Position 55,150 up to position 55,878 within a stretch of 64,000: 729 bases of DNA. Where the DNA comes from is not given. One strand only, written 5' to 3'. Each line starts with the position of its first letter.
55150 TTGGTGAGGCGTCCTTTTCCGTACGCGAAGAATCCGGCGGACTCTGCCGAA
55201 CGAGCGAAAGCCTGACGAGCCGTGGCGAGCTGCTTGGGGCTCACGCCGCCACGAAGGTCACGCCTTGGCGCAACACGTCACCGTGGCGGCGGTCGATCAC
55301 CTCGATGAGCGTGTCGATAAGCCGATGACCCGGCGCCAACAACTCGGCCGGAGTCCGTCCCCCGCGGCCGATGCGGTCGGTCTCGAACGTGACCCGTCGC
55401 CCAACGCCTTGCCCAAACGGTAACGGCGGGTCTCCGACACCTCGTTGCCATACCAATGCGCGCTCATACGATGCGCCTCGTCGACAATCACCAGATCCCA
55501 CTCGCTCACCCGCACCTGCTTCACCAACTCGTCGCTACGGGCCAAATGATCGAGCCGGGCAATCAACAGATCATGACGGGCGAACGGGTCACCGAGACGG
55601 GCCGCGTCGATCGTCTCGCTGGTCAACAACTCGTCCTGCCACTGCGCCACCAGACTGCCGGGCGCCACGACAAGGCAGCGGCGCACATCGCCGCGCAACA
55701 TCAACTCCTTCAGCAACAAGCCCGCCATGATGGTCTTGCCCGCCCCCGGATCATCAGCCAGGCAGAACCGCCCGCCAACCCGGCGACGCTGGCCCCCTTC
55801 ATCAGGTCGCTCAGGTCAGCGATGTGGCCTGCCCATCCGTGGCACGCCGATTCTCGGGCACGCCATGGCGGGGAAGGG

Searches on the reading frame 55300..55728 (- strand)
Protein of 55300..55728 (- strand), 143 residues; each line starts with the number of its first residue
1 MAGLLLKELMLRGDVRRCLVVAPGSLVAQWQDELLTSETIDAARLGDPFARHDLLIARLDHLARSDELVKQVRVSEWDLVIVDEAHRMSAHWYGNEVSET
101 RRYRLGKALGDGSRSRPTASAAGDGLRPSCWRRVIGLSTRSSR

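Call 13: search_protein_families(library=pfam, proteins=[window:55300-55728:-], max_evalue=0.001)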
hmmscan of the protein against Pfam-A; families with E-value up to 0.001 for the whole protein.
window:55300-55728:- (143 aa): 2 families
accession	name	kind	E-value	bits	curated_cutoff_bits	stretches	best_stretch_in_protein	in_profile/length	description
PF00176.29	SNF2-rel_dom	-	5.8e-06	26.1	24.9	1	15-90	51-139/290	SNF2-related domain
PF04851.21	ResIII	-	0.00017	22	22.5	1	5-93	43-143/164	Type III restriction enzyme, res subunit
